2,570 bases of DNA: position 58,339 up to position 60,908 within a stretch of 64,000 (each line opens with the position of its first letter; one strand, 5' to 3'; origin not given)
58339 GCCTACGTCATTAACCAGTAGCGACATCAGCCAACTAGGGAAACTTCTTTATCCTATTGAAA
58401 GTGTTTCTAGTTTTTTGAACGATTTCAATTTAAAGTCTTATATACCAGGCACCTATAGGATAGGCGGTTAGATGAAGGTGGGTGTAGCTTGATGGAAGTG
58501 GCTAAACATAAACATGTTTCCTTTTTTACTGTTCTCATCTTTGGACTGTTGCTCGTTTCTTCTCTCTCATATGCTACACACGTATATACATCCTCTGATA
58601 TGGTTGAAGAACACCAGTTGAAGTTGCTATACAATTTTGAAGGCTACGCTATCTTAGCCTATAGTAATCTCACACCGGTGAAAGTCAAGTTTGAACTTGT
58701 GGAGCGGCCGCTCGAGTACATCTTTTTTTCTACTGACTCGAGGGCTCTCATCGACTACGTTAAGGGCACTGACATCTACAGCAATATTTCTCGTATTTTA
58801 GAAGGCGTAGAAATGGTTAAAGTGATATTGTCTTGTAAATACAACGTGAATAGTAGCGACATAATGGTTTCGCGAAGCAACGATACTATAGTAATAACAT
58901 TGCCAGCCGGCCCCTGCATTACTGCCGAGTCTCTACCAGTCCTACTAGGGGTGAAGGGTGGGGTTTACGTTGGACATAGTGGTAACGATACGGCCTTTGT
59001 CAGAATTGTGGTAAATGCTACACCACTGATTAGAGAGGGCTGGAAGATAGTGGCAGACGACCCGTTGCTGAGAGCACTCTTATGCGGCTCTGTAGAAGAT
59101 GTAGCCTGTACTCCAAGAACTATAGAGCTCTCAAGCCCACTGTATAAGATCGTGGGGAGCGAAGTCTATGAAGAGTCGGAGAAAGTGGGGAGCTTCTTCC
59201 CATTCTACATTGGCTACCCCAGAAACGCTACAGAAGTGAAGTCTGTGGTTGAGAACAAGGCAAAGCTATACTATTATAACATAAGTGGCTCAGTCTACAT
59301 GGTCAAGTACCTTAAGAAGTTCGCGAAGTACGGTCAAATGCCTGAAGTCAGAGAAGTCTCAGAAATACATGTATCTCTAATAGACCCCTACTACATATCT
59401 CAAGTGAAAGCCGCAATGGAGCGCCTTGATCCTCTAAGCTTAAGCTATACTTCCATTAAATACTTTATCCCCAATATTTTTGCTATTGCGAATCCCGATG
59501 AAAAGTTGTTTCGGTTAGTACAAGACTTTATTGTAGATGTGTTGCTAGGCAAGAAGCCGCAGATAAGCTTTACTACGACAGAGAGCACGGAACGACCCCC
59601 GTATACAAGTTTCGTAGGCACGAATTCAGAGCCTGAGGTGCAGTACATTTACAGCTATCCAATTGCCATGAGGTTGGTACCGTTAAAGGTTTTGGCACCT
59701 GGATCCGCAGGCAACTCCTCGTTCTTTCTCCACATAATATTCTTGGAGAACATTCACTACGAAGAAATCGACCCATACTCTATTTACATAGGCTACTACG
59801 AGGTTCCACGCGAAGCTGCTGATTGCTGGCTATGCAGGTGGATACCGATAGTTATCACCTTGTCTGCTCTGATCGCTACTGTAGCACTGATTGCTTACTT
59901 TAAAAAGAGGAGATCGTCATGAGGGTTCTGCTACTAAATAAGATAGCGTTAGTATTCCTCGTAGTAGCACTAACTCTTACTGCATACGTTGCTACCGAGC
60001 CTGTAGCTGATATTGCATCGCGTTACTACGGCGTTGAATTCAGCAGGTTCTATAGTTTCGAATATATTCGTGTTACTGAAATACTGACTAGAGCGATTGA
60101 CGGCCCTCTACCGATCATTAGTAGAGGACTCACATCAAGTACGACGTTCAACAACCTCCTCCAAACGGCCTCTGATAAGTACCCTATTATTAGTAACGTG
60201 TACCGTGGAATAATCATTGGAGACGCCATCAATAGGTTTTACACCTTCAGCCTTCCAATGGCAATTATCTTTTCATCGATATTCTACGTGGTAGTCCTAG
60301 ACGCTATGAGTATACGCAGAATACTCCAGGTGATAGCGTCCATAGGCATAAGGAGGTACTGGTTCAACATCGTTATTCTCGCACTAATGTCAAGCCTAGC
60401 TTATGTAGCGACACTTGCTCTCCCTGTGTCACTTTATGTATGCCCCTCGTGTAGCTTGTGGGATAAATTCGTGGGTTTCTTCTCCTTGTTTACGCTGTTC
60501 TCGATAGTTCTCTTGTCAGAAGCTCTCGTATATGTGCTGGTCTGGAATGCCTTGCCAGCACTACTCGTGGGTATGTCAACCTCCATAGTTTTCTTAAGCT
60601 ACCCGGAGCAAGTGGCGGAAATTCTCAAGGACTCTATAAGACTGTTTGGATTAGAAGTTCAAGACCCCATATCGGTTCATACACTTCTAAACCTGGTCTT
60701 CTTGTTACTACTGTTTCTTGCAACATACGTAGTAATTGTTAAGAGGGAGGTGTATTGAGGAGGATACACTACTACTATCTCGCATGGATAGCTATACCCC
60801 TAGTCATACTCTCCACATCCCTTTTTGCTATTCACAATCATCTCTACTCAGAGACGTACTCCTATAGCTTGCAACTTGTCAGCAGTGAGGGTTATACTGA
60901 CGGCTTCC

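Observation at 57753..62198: Decayed integrated element at tRNA-Arg(UCG): 81-nt attL versus 28-nt attR with a 53-nt microhomology deletion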

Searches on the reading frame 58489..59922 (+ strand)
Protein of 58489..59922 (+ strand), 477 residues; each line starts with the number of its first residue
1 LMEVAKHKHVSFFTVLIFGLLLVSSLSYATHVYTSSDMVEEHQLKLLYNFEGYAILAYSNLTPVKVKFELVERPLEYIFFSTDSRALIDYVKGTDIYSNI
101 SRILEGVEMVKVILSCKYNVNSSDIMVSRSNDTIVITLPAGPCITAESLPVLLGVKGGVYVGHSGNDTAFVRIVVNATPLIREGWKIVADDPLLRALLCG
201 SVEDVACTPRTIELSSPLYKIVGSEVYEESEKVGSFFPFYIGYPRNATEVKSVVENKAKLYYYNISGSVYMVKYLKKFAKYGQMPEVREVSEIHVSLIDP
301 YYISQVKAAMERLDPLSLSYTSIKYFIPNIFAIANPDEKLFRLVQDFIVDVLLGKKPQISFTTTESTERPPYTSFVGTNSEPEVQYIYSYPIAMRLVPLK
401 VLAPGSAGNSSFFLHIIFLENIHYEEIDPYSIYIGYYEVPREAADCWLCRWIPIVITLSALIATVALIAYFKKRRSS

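Call 8: search_protein_families(library=pfam, proteins=[window:58489-59922:+], max_evalue=0.01)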
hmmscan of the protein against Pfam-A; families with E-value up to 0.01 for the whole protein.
window:58489-59922:+ (477 aa): 0 families

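Call 17: find_homologous_proteins(query=window:58489-59922:+, max_evalue=0.001)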
Query window:58489-59922:+ (477 aa): 5 proteins with E <= 0.001 among 8000 candidates.
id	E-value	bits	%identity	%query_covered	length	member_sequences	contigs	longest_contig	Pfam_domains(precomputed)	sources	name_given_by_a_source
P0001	2.1e-243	827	83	99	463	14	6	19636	-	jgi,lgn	jgi:hypothetical protein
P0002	1.8e-239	814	99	77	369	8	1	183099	-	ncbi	ncbi:MAG: hypothetical protein QW370_06070 [Ignisphaera sp.]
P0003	2.0e-113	398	44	92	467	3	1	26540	-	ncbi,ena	-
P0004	9.7e-88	314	40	84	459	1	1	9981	-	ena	-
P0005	8.7e-52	195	33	84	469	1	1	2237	-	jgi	-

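Call 18: find_encoding_contigs(protein=P0001, flank=10000, max_places=10)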
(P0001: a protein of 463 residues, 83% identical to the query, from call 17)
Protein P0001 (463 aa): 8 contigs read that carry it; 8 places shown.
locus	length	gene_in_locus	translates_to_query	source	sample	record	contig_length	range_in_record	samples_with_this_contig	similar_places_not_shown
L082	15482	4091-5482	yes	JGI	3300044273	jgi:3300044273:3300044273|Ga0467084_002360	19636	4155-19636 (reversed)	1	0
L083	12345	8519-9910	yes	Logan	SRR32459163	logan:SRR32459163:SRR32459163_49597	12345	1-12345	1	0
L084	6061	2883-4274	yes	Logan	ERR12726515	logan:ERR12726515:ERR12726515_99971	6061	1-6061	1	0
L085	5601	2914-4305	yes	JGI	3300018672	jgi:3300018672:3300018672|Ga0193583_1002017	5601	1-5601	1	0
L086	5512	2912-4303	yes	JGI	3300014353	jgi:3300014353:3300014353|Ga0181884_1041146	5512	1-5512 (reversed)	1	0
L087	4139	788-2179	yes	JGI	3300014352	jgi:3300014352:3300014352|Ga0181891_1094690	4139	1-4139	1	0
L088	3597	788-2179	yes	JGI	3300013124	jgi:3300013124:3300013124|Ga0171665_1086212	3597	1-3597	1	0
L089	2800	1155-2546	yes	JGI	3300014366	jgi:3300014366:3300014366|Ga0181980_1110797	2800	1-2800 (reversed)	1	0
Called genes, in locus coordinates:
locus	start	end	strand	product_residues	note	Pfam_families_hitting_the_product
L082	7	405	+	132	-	PF08282:Hydrolase_3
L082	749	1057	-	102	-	-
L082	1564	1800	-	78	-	-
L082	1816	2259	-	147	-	-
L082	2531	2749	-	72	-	-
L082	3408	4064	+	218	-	-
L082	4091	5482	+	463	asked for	-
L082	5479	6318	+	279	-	-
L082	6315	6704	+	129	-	-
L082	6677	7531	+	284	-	PF00005:ABC_tran, PF02463:SMC_N (faint), PF13304:AAA_21 (faint)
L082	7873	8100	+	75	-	-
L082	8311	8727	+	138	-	-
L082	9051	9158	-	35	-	PF04014:MazE_antitoxin (weak)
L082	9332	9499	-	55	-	-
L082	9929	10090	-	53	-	-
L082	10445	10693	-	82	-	-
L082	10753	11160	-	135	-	PF01850:PIN (weak)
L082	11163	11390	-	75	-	-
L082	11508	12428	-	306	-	PF00892:EamA, PF03151:TPT, PF00892:EamA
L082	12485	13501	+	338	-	PF17835:NOG1_N (weak), PF01926:MMR_HSR1, PF02421:FeoB_N, PF06858:NOG1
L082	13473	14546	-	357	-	PF01137:RTC, PF05189:RTC_insert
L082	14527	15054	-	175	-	PF01467:CTP_transf_like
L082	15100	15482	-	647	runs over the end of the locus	PF17214:KH_TffA, PF00753:Lactamase_B, PF23023:Anti-Pycsar_Apyc1 (weak), PF12706:Lactamase_B_2, PF16661:Lactamase_B_6, PF10996:Beta-Casp, PF07521:RMMBL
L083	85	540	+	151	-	-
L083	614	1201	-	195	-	PF02581:TMP-TENI, PF03060:NMO (weak)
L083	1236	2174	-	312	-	PF02110:HK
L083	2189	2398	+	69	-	PF04945:YHS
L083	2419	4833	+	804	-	PF00403:HMA (weak), PF00122:E1-E2_ATPase, PF00702:Hydrolase, PF08282:Hydrolase_3 (weak)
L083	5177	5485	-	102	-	-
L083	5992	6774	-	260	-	-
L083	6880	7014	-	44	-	-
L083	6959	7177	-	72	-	-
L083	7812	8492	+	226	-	-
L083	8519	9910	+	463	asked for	-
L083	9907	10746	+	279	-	-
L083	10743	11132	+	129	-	-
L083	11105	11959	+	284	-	PF00005:ABC_tran, PF02463:SMC_N (faint), PF13304:AAA_21 (faint)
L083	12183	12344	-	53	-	?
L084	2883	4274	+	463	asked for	-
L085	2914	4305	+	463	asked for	-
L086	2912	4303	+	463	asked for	-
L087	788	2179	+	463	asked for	-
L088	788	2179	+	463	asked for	-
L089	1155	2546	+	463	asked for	-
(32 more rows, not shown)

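Call 19: find_encoding_contigs(protein=P0002, flank=10000, max_places=6)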
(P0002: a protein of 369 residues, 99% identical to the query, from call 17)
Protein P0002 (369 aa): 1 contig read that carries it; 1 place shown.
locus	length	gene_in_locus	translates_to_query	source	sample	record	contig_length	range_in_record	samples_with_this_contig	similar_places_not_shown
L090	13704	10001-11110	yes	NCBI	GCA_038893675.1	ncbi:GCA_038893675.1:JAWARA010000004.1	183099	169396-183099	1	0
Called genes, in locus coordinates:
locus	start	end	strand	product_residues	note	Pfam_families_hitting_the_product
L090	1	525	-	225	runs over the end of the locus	-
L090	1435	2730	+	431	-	PF00291:PALP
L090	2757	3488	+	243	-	PF00290:Trp_syntA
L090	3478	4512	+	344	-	PF02885:Glycos_trans_3N, PF00591:Glycos_transf_3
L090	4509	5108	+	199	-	PF00697:PRAI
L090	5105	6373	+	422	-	PF04715:, PF00425:Chorismate_bind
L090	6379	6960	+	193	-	PF00117:GATase, PF07722:Peptidase_C26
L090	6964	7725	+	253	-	PF00218:IGPS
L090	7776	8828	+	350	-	PF00800:PDT, PF01842:ACT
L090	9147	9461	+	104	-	-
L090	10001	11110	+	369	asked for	-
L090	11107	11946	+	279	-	-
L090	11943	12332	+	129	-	-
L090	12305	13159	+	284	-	PF00005:ABC_tran, PF02463:SMC_N (faint), PF13304:AAA_21 (faint)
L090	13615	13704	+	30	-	PF04014:MazE_antitoxin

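Call 42: search_protein_families(library=pfam, proteins=[L083:85-537:+], max_evalue=1)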
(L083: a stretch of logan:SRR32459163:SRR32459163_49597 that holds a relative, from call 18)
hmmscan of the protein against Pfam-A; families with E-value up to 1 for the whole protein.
L083:85-537:+ (151 aa): 5 families
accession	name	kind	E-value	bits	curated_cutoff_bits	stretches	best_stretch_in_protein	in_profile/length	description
PF13384.12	HTH_23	-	0.0093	16.2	24.6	1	27-65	2-40/50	Homeodomain-like domain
PF02796.21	HTH_7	-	0.0096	16.5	23.8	1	26-63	5-42/45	Helix-turn-helix domain of resolvase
PF25213.1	HVO_A0261_N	-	0.15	12.4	35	1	30-65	11-47/86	HVO_A0261 N-terminal domain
PF21716.3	dnstrm_HI1420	-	0.2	12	27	1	39-81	40-79/90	Probable addiction module antidote protein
PF16509.11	KORA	-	0.27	11.9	26.7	1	26-66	14-54/84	TrfB plasmid transcriptional repressor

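Call 68: search_protein_families(library=ncbifam, proteins=[window:58489-59922:+, L082:3408-4064:+, L082:7873-8100:+, L082:8311-8727:+], max_evalue=0.01)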
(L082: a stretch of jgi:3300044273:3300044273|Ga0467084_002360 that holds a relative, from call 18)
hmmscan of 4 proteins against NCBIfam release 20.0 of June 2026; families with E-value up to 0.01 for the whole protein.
window:58489-59922:+ (477 aa): 0 families

L082:3408-4064:+ (218 aa): 0 families

L082:7873-8100:+ (75 aa): 0 families

L082:8311-8727:+ (138 aa): 0 families

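Call 72: find_encoding_contigs(protein=P0003, flank=10000, max_places=3)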
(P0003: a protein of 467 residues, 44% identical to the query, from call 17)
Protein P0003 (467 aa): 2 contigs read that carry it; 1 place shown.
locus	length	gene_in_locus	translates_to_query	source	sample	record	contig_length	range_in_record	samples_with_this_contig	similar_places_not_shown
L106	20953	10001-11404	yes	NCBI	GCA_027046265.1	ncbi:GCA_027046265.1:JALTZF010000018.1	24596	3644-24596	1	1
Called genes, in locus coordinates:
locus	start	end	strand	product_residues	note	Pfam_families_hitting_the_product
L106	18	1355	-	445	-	PF02788:RuBisCO_large_N, PF00016:RuBisCO_large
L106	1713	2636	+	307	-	-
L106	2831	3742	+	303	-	PF02007:MtrH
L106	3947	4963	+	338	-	-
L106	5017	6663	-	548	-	PF17651:Raco_middle, PF14574:RACo_C_ter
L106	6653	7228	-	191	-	PF02607:B12-binding_2, PF02310:B12-binding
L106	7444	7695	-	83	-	-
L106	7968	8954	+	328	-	PF01717:Meth_synt_2 (weak)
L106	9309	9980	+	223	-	-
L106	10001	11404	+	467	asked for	-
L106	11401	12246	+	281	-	-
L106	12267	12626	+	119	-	-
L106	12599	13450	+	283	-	PF00005:ABC_tran, PF13304:AAA_21 (faint)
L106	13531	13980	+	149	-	PF06557:DUF1122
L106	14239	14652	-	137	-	PF05168:HEPN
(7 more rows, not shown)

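Call 77: search_protein_families(library=padloc, proteins=[window:58489-59922:+, L082:3408-4064:+, L082:7873-8100:+, L082:8311-8727:+], max_evalue=0.01)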
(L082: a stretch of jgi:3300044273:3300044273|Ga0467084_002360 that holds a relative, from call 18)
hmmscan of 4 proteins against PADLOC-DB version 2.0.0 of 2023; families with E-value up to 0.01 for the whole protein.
window:58489-59922:+ (477 aa): 0 families

L082:3408-4064:+ (218 aa): 0 families

L082:7873-8100:+ (75 aa): 0 families

L082:8311-8727:+ (138 aa): 0 families

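Call 78: search_protein_families(library=phrogs, proteins=[window:58489-59922:+, L082:3408-4064:+, L082:7873-8100:+, L082:8311-8727:+], max_evalue=0.01)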
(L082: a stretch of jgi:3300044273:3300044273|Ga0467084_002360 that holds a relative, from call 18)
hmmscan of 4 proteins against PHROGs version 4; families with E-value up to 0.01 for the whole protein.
window:58489-59922:+ (477 aa): 0 families

L082:3408-4064:+ (218 aa): 0 families

L082:7873-8100:+ (75 aa): 0 families

L082:8311-8727:+ (138 aa): 0 families

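Call 87: predict_structure(alignment_id=A5)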
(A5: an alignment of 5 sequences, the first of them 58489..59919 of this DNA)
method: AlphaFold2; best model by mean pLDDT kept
length: 477 residues; sequences in the alignment: 5
mean_pLDDT: 72.8   pTM: 0.65
mean pLDDT of the five models: 72.8, 68.7, 67.9, 67.7, 61.7
residues with pLDDT >= 90: 51; 70-90: 262; 50-70: 113; < 50: 51
segments of 3 or more residues with pLDDT < 50: 1-8, 24-42, 434-451
pLDDT, mean of each block of 10 residues (from residue 1): 45 62 43 33 72 85 86 64 92 94 94 75 76 88 87 89 72 89 85 80 66 87 81 79 59 72 81 77 72 76 75 59 84 67 88 85 83 69 64 76 70 72 62 42 39 60 76 62
secondary structure, 60 per line:
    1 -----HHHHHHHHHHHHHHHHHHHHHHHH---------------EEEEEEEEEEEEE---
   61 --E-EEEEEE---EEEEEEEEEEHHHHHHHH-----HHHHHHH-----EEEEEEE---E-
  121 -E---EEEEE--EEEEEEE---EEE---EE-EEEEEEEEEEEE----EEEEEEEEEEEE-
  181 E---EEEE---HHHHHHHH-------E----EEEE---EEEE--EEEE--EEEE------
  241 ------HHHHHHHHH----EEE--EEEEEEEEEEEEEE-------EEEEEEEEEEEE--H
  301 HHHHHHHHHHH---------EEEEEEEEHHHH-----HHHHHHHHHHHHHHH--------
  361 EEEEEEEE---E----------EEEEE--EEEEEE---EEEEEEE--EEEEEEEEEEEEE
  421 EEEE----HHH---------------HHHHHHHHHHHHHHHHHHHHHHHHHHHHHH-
elements in order: H6-29 E45-57 E65-70 E74-83 H84-91 H97-103 E109-115 E126-130 E133-139 E143-145 E152-163 E168-179 E185-188 H192-199 E212-215 E219-222 E225-228 E231-234 H247-255 E260-262 E265-278 E286-297 H300-311 E321-328 H329-332 H338-352 E361-368 E383-387 E390-395 E399-405 E408-424 H447-476

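Call 89: fold_search(model_id=the predicted structure, library=pdb)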
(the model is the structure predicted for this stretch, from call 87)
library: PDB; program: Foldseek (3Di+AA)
matches with E <= 10: 222; with E <= 0.001: 0
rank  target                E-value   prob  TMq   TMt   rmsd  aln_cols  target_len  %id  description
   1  5e1v_A                2.4e-01  0.05  0.08  0.13  21.8       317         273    8  Crystal structure of a monomeric dehydratase domain from a trans AT polyketide synthase split module (released 2016-10-12)
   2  5e1v_B                3.3e-01  0.04  0.08  0.13  21.4       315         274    8  Crystal structure of a monomeric dehydratase domain from a trans AT polyketide synthase split module (released 2016-10-12)
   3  8rgz_A                7.2e-01  0.02  0.08  0.07  34.5       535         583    8  Trimeric HSV-1F gB ectodomain in postfusion conformation with three bound HDIT101 Fab molecules. (released 2024-06-19)
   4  6tps_P                7.2e-01  0.01  0.09  0.08  29.3       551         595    8  early intermediate RNA Polymerase I Pre-initiation complex - eiPIC (released 2020-03-18)
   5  7lhh_C                7.2e-01  0.01  0.07  0.04  28.4       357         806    9  Cryo-EM structure of E. coli P pilus tip assembly intermediate PapC-PapD-PapK-PapG in the second conformation (released 2021-08-11)
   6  4tw1_O                8.0e-01  0.01  0.07  0.11  28.3       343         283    8  Crystal structure of the octameric pore complex of the Staphylococcus aureus Bi-component Toxin LukGH (released 2014-11-12)
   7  9kbd_C                8.4e-01  0.01  0.07  0.07  24.1       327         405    7  Cryo-EM structure of the CUL1-RBX1-SKP1-FBXO3 SCF ubiquition ligase complex (released 2025-02-19)
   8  7n8o_O                8.9e-01  0.03  0.11  0.17  21.4       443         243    6  High-resolution structure of photosystem II from the mesophilic cyanobacterium, Synechocystis sp. PCC 6803 (released 2021-12-29)
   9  5c6t_A                8.9e-01  0.01  0.08  0.07  37.6       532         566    8  Crystal structure of HCMV glycoprotein B in complex with 1G2 Fab (released 2015-09-23)
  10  6u4p_A                9.4e-01  0.02  0.07  0.10  28.0       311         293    6  Structure-based discovery of a novel small-molecule inhibitor of methicillin-resistant S. aureus (released 2020-03-25)
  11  5v2c_O                9.9e-01  0.03  0.13  0.21  20.1       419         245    8  RE-REFINEMENT OF CRYSTAL STRUCTURE OF PHOTOSYSTEM II COMPLEX (released 2017-08-30)
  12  1spu_A                1.1e+00  0.02  0.07  0.05  21.3       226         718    7  STRUCTURE OF OXIDOREDUCTASE (released 1997-03-12)
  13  4tw1_A                1.1e+00  0.01  0.07  0.10  29.0       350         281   10  Crystal structure of the octameric pore complex of the Staphylococcus aureus Bi-component Toxin LukGH (released 2014-11-12)
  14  6mez_A                1.2e+00  0.02  0.10  0.12  28.5       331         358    7  X-ray structure of the Fenna-Matthews-Olsen antenna complex from Prosthecochloris aestuarii (released 2019-03-13)
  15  9tp6_A                1.2e+00  0.02  0.10  0.16  20.5       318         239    4  Structure of LolA3 from Porphyromonas gingivalis (released 2026-02-18)
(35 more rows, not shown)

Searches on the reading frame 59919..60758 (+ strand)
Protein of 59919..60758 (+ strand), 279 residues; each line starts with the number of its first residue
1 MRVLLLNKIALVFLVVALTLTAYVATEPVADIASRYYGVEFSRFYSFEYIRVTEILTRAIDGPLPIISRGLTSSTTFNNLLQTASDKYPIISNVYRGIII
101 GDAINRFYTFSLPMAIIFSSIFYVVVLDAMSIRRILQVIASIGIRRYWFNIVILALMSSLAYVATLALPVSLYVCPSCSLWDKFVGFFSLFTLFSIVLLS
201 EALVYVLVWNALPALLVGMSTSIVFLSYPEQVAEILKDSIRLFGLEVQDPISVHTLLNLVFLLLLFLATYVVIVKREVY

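Call 8: search_protein_families(library=pfam, proteins=[window:59919-60758:+], max_evalue=0.01)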
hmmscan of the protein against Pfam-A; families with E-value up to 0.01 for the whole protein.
window:59919-60758:+ (279 aa): 0 families

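Call 68: search_protein_families(library=ncbifam, proteins=[window:59919-60758:+], max_evalue=0.01)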
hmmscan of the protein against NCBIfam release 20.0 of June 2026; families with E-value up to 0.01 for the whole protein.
window:59919-60758:+ (279 aa): 0 families

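Call 77: search_protein_families(library=padloc, proteins=[window:59919-60758:+], max_evalue=0.01)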
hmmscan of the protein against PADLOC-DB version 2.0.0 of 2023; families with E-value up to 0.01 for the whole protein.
window:59919-60758:+ (279 aa): 0 families

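Call 78: search_protein_families(library=phrogs, proteins=[window:59919-60758:+], max_evalue=0.01)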
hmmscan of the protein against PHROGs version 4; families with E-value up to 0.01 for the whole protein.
window:59919-60758:+ (279 aa): 0 families
